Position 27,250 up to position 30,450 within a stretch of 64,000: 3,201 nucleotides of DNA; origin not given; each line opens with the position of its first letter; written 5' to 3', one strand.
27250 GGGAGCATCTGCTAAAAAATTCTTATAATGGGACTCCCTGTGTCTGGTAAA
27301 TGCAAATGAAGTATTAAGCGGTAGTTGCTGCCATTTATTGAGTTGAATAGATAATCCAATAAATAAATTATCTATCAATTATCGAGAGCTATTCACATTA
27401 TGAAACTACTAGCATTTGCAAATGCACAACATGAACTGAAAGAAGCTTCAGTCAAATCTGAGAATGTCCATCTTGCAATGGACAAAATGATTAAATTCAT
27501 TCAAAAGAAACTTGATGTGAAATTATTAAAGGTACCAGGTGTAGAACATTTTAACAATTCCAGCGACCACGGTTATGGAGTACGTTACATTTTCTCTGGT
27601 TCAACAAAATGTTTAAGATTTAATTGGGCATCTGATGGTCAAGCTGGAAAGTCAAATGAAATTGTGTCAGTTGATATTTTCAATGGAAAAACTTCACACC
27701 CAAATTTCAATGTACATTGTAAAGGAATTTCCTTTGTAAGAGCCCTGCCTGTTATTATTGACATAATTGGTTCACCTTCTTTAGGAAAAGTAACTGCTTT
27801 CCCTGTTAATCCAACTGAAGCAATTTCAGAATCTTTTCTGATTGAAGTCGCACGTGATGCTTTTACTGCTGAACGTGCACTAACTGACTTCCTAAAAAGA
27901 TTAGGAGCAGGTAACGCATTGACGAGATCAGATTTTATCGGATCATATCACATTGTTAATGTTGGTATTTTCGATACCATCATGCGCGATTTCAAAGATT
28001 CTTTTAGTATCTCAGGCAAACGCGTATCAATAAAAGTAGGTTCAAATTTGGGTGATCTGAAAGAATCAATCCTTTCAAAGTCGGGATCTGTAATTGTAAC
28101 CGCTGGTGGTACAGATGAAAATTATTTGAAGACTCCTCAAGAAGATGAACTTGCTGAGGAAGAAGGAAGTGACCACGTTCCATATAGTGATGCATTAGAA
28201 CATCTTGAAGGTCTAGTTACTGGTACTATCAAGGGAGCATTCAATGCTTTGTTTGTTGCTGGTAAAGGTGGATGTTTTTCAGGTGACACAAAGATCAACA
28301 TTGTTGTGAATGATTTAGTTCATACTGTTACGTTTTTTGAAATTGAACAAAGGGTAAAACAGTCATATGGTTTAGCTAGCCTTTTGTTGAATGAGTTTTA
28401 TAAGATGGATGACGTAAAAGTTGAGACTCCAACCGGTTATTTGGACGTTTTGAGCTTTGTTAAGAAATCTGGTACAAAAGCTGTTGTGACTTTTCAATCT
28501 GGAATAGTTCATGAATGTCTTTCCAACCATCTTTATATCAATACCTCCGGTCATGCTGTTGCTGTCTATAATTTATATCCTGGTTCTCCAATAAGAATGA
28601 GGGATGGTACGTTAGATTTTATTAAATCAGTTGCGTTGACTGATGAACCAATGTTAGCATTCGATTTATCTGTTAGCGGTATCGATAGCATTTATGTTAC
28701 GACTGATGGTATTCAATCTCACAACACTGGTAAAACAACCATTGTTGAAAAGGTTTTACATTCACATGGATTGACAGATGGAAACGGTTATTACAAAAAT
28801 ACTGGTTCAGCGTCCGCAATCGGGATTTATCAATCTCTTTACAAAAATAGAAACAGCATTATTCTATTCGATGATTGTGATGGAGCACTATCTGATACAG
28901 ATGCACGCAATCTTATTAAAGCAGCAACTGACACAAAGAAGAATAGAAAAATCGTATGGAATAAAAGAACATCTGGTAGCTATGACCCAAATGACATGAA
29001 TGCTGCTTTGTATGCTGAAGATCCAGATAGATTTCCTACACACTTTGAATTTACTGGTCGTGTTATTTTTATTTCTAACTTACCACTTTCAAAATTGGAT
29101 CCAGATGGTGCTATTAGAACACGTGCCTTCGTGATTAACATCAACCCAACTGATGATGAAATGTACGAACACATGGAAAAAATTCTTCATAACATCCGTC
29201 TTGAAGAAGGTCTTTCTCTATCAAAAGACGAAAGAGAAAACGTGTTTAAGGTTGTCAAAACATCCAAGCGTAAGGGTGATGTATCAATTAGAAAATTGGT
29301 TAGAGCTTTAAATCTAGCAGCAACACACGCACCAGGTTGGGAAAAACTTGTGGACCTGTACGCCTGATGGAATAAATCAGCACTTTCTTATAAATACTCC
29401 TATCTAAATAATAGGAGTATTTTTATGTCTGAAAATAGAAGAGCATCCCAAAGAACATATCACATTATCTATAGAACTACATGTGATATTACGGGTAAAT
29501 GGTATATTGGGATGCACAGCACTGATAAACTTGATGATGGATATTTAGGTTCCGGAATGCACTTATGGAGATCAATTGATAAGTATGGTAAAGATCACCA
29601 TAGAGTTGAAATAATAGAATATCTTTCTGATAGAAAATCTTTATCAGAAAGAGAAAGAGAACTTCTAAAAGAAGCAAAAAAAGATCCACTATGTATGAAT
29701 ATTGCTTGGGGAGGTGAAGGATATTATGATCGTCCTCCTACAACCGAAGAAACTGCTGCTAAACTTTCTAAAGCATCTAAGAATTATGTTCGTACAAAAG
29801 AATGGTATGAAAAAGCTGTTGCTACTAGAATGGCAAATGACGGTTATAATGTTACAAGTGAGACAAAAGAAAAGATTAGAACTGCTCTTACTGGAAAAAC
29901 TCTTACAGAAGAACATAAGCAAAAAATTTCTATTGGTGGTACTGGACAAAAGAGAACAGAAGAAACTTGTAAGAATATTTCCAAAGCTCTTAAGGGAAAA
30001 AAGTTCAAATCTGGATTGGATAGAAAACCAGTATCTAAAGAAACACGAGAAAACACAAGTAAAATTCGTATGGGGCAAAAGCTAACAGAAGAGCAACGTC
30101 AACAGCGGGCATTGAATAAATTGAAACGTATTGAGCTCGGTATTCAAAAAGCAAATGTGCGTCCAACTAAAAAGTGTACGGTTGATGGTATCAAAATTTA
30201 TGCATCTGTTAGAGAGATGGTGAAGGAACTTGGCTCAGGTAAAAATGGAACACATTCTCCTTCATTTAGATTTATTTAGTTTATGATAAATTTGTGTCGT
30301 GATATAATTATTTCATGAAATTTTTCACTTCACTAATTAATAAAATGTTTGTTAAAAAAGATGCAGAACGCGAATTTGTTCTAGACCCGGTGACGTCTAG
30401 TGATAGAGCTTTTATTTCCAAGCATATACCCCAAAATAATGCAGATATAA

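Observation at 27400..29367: Mini-intein splitting the Walker A loop of a P-loop NTPase; intein-free paralog 7.5 kb downstream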

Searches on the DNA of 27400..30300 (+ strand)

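Call 5: search_dna_similar(query=window:27400-30300:+, collection=phages, mode=near, max_rows=30)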
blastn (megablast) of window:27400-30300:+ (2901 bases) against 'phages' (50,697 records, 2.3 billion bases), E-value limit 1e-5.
No match.

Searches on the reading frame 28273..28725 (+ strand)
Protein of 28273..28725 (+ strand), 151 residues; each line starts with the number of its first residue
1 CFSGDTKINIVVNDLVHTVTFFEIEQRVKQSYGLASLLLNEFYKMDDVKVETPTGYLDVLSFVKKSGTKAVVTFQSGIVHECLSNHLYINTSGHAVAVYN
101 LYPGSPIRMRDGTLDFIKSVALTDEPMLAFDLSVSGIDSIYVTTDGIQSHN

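Call 6: search_protein_families(library=phrogs, proteins=[window:28273-28725:+], max_evalue=0.01)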
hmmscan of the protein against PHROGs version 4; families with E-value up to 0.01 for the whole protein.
window:28273-28725:+ (151 aa): 0 families

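Call 8: search_solved_structures(query=window:28273-28725:+, max_evalue=10, show_alignments=3)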
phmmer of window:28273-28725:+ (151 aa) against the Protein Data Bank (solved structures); distinct sequences matched with E-value up to 10: 3.
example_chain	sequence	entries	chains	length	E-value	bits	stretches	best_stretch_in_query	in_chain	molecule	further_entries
6qaz_A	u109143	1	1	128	0.041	17.2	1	50-142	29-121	cyanophage-like gp41-1 intein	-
6riz_A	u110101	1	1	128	0.43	13.9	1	50-141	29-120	gp41-1 intein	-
5oql_L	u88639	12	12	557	0.99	12.7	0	54-108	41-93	Utp15 | U3 small nucleolar RNA-associated protein 15 C-terminal domain-containing protein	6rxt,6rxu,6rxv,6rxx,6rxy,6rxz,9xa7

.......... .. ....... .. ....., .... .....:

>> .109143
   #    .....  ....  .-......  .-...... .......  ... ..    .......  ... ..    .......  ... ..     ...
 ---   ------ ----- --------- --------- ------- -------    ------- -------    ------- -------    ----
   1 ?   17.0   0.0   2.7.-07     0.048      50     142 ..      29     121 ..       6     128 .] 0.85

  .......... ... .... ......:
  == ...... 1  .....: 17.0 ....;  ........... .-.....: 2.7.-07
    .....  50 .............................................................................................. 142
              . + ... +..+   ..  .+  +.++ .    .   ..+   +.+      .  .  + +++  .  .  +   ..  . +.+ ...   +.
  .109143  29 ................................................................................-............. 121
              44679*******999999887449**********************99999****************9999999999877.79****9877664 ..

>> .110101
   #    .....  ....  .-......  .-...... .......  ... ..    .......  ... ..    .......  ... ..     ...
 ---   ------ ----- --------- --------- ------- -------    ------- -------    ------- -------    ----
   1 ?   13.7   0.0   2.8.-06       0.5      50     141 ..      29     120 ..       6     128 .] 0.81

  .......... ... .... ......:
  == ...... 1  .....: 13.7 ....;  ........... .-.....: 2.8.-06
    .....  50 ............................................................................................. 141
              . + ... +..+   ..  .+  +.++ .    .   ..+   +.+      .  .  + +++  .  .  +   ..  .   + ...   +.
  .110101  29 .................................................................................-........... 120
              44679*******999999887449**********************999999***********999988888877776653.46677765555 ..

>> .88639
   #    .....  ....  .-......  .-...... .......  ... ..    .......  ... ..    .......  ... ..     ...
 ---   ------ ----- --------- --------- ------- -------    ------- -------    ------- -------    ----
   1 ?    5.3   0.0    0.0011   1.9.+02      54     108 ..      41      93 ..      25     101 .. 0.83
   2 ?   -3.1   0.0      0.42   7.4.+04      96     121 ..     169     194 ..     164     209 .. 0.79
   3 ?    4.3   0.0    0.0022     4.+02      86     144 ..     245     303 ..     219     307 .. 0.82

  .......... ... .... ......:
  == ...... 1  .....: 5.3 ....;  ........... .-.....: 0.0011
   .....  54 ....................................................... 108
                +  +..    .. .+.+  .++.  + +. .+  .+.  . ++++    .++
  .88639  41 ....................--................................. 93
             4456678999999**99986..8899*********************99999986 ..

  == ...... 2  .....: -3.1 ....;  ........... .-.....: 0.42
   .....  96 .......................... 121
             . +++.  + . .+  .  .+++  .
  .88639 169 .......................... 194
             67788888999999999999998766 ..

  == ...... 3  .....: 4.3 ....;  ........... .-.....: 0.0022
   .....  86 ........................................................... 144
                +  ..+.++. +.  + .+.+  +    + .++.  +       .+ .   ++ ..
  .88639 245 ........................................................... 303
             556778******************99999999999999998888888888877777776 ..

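Call 25: predict_structure(alignment_id=A1)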
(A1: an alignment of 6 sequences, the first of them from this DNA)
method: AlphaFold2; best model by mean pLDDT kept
length: 151 residues; sequences in the alignment: 6
mean_pLDDT: 95.8   pTM: 0.87
mean pLDDT of the five models: 95.8, 95.4, 94.7, 93.5, 89.3
residues with pLDDT >= 90: 145; 70-90: 6; 50-70: 0; < 50: 0
segments of 3 or more residues with pLDDT < 50: none
pLDDT, mean of each block of 10 residues (from residue 1): 97 96 97 97 95 95 97 98 97 95 97 97 97 88 96 80
secondary structure, 60 per line:
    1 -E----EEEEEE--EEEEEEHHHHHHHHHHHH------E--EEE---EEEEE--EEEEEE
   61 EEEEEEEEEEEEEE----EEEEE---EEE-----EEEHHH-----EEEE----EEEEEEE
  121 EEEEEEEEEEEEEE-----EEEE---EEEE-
elements in order: E7-12 E15-20 H21-32 E42-44 E48-52 E55-74 E79-83 E87-89 E95-97 E106-109 E114-134 E140-143 E147-150

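Call 28: fold_search(model_id=the predicted structure, library=pdb)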
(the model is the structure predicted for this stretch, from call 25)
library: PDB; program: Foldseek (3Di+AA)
matches with E <= 10: 312; with E <= 0.001: 64
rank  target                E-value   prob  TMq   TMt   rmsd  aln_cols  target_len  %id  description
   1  6vgv                  1.1e-08  1.00  0.75  0.78   3.5       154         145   19  Crystal structure of VidaL intein (released 2020-05-27)
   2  4e2t_A                1.8e-08  1.00  0.85  0.75   2.8       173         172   15  Crystal Structures of RadA intein from Pyrococcus horikoshii (released 2012-05-16)
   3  6qaz                  7.7e-08  1.00  0.66  0.77   3.9       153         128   18  Crystal structure of gp41-1 intein (released 2019-11-13)
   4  2lqm_MODEL_1_A        9.0e-08  1.00  0.84  0.74   3.3       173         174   16  Solution Structures of RadA intein from Pyrococcus horikoshii (released 2012-05-16)
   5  4e2t_B                1.0e-07  1.00  0.85  0.77   2.8       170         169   15  Crystal Structures of RadA intein from Pyrococcus horikoshii (released 2012-05-16)
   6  6riz                  1.1e-07  1.00  0.68  0.79   3.9       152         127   18  Crystal structure of gp41-1 intein (C1A, F65W, D107C) (released 2020-04-29)
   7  4e2u                  3.0e-07  1.00  0.81  0.74   3.0       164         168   19  Crystal Structures of RadAmin intein from Pyrococcus horikoshii (released 2012-05-16)
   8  5o9i_A                4.3e-07  1.00  0.81  0.72   3.6       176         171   12  Crystal structure of transcription factor IIB Mvu mini-intein (released 2017-11-01)
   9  7oec                  4.3e-07  1.00  0.77  0.70   3.4       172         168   17  Crystal structure of an intein from a hyperthermophile (released 2021-05-26)
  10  5bkh                  8.5e-07  1.00  0.44  0.39  16.0       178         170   18  The splicing activity and an alternative domain-swapped structure of the Pyrococcus horikoshii PolII mini-intein (released 2021-08-11)
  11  2lcj_MODEL_1_A        1.6e-06  1.00  0.67  0.56   6.5       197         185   13  Solution NMR structure of Pab PolII Intein (released 2011-09-21)
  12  4o1s_A                1.7e-06  1.00  0.78  0.70   3.8       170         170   15  Crystal structure of TvoVMA intein (released 2014-03-19)
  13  4o1r                  1.9e-06  1.00  0.71  0.75   3.4       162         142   18  Crystal structure of NpuDnaB intein (released 2014-03-19)
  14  3ifj_A                1.9e-06  1.00  0.64  0.69   6.8       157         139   20  Crystal structure of Mtu recA intein, splicing domain (released 2009-10-06)
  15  5o9i_B                3.5e-06  1.00  0.82  0.71   3.6       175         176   15  Crystal structure of transcription factor IIB Mvu mini-intein (released 2017-11-01)
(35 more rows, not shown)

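Call 29: search_protein_representatives(alignment_id=A1)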
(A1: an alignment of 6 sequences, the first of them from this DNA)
Query: 6 sequences, 154 profile positions. Proteins with E-value up to 0.001 (for the whole library): 938; up to 1e-10: 113; up to 1e-30: 2. The best 150 are listed.
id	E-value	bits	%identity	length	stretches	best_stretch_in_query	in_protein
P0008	9.5e-66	236.9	-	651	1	1-154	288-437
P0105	2.1e-32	128.7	-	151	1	24-154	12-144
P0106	1.3e-30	122.8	-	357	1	23-154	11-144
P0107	5.0e-27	111.2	-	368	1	22-154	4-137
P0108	1.6e-25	106.3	-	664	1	1-154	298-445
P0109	1.8e-25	106.1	-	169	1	21-154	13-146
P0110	1.0e-24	103.7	-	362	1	25-154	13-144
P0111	1.6e-23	99.8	-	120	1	46-154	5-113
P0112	8.1e-23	97.5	-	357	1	24-154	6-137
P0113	1.1e-22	97.1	-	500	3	1-154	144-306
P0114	1.4e-22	96.7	-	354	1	24-154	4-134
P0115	1.5e-22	96.7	-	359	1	28-154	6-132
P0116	1.8e-21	93.1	-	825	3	53-152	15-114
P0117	3.9e-21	92.1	-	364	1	41-154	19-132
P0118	5.7e-19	85.0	-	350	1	24-154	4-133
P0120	6.9e-19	84.7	-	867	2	1-154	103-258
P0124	2.8e-18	82.8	-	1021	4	44-154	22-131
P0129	2.4e-17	79.8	-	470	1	50-154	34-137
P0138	3.7e-14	69.4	-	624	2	1-154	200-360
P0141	6.7e-14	68.5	-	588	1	1-154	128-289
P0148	2.3e-13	66.8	-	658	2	1-154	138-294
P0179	7.7e-12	61.9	-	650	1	1-154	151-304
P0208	6.5e-11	58.9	-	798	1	1-154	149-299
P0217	1.1e-10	58.1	-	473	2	1-154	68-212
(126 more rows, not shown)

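Call 64: search_protein_families(library=pfam, proteins=[P0113, P0120, P0138, P0141, P0148, P0179, P0208, P0217, P0124, P0129], max_evalue=0.0001)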
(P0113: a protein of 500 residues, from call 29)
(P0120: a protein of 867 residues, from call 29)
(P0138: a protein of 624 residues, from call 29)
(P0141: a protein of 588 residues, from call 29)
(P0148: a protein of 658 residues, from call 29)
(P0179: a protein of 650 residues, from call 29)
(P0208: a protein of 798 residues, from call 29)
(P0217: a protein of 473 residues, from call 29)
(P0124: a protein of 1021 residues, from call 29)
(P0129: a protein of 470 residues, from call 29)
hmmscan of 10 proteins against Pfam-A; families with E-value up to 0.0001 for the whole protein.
P0113 (500 aa): 4 families
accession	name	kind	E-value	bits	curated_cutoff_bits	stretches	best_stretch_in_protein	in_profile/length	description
PF01079.26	Hint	-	8.4e-10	39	29.7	1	386-467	11-92/213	Hint module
PF04851.21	ResIII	-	7.2e-08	32.9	22.5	1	307-388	37-134/164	Type III restriction enzyme, res subunit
PF21241.2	UvsW_N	-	2.1e-05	25.3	25.3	1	29-82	25-78/81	DNA helicase UvsW, N-terminal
PF13403.11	Hint_2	-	3.6e-05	24.6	28.4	0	388-436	2-47/147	Hint domain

P0120 (867 aa): 3 families
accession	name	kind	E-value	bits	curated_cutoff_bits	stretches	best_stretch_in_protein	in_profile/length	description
PF03237.21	Terminase_6N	-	3.9e-24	86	22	2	504-612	100-214/215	Terminase large subunit, T4likevirus-type, N-terminal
PF17289.8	Terminase_6C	-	4.5e-12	46.7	22.6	1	644-801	3-146/155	Terminase RNaseH-like domain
PF14890.11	Intein_splicing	-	4.2e-06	27.1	35.8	0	401-692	37-114/155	Intein splicing domain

P0138 (624 aa): 2 families
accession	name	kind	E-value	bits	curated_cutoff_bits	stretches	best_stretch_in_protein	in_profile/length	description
PF03796.21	DnaB_C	-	5.5e-19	69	27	1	363-513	35-181/255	DnaB-like helicase C terminal domain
PF14890.11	Intein_splicing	-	4.4e-07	30.3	35.8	0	557-600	37-78/155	Intein splicing domain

P0141 (588 aa): 3 families
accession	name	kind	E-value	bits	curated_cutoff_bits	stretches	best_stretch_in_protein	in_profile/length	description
PF07724.20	AAA_2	-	3e-26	92.9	27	1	289-470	16-166/166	AAA domain (Cdc48 subfamily)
PF06689.19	zf-C4_ClpX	-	3.9e-14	52.7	27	1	8-43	2-38/39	ClpX C4-type zinc finger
PF00004.35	AAA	-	3.5e-09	37.6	21.2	1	290-384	12-98/131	ATPase family associated with various cellular activities (AAA)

P0148 (658 aa): 1 family
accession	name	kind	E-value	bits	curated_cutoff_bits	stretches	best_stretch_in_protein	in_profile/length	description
PF03237.21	Terminase_6N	-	3.2e-08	33.9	22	1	292-391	5-108/215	Terminase large subunit, T4likevirus-type, N-terminal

P0179 (650 aa): 4 families
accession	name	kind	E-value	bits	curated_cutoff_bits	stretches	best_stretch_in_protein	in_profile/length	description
PF04851.21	ResIII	-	9.2e-15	55.4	22.5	1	308-430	40-163/164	Type III restriction enzyme, res subunit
PF00271.37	Helicase_C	-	9.7e-11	42.3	23.5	1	502-603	10-108/110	Helicase conserved C-terminal domain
PF00270.35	DEAD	-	5.8e-09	36.3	26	0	313-432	40-162/167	DEAD/DEAH box helicase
PF18766.7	SWI2_SNF2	-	6.7e-05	23.1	26.7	0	320-459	50-183/221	SWI2/SNF2 ATPase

P0208 (798 aa): 3 families
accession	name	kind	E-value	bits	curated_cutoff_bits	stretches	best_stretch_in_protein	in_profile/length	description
PF14890.11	Intein_splicing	-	9.3e-12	45.5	35.8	1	409-537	6-115/155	Intein splicing domain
PF07591.16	PT-HINT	-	1e-05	26.3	27.7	0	404-494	1-91/137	Pretoxin HINT domain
PF01079.26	Hint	-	4.3e-05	23.7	29.7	0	397-475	12-89/213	Hint module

P0217 (473 aa): 1 family
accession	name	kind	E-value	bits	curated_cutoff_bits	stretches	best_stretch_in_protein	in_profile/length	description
PF05203.21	Hom_end_hint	-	3.6e-05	24.3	32.1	1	358-392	1-35/228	Hom_end-associated Hint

P0124 (1021 aa): 4 families
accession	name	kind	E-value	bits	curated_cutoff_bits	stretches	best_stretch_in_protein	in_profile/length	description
PF14890.11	Intein_splicing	-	1.2e-16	61.3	35.8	0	629-708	9-93/155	Intein splicing domain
PF03237.21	Terminase_6N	-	6.7e-10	39.4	22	1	128-215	4-95/215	Terminase large subunit, T4likevirus-type, N-terminal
PF17289.8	Terminase_6C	-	1.4e-08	35.3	22.6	1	793-945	2-148/155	Terminase RNaseH-like domain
PF01079.26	Hint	-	1.6e-06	28.3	29.7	0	361-464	12-115/213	Hint module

P0129 (470 aa): 3 families
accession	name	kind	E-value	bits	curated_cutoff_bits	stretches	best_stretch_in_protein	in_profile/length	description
PF04851.21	ResIII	-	5e-13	49.7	22.5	1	140-238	39-150/164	Type III restriction enzyme, res subunit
PF00271.37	Helicase_C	-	3.5e-08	34.1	23.5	1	323-425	8-109/110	Helicase conserved C-terminal domain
PF00270.35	DEAD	-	4.9e-07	30.1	26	1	142-253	31-161/167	DEAD/DEAH box helicase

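Call 72: search_protein_families(library=ncbifam, proteins=[window:28273-28725:+], max_evalue=0.01)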
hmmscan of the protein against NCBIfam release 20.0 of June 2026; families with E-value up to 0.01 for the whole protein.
window:28273-28725:+ (151 aa): 0 families

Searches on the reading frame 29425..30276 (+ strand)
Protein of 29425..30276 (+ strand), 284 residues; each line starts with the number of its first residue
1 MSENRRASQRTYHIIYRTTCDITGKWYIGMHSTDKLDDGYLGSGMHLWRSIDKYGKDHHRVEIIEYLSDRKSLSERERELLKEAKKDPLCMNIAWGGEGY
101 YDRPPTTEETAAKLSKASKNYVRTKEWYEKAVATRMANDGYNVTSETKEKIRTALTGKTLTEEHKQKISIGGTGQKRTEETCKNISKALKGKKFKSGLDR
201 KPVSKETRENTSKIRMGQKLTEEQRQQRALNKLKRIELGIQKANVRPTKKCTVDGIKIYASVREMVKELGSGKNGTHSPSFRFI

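Call 4: search_protein_families(library=pfam, proteins=[window:29425-30276:+], max_evalue=1)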
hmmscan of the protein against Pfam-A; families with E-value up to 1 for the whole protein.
window:29425-30276:+ (284 aa): 7 families
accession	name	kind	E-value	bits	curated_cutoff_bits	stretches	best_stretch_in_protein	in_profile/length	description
PF07460.16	NUMOD3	-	0.00056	20.2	20.4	2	174-193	1-20/37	NUMOD3 motif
PF20379.3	DUF6674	-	0.0029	17.7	28.5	1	151-267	124-227/251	Family of unknown function (DUF6674)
PF01541.30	GIY-YIG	-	0.065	14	22.6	1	13-86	2-74/78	GIY-YIG catalytic domain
PF14338.12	Mrr_N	-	0.1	13.2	29.5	1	53-94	14-55/87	Mrr N-terminal domain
PF24211.1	DUF7432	-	0.18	12.5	27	1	52-138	15-98/120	Family of unknown function (DUF7432)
PF02862.22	DDHD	-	0.49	11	28.3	1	134-241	120-225/258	DDHD domain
PF19835.5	SegE_GIY-YIG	-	0.81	10.4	25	1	40-81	60-101/123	Putative endonuclease segE, GIY-YIG domain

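Call 6: search_protein_families(library=phrogs, proteins=[window:29425-30276:+], max_evalue=0.01)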
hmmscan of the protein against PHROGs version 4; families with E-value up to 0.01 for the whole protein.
window:29425-30276:+ (284 aa): 5 families
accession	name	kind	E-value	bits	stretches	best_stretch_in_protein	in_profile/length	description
phrog_314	-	DNA, RNA and nucleotide metabolism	6.4e-39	135.3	1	10-265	176-359/574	homing endonuclease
phrog_19446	-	DNA, RNA and nucleotide metabolism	7e-09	36.6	1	15-151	4-145/254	homing endonuclease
phrog_7168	-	DNA, RNA and nucleotide metabolism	2.4e-07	31.5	1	14-221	3-215/284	homing endonuclease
phrog_447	-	other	0.00012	23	1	9-83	23-112/148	NAD synthetase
phrog_655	-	DNA, RNA and nucleotide metabolism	0.00024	22.1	0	115-216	126-204/343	homing endonuclease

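Call 72: search_protein_families(library=ncbifam, proteins=[window:29425-30276:+], max_evalue=0.01)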
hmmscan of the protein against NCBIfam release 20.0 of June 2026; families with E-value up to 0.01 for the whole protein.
window:29425-30276:+ (284 aa): 1 family
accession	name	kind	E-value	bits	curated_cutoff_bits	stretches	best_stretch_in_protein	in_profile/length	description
TIGR01453.1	grpIintron_endo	subfamily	6e-13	49.3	56.05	1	15-274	4-195/215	group I intron endonuclease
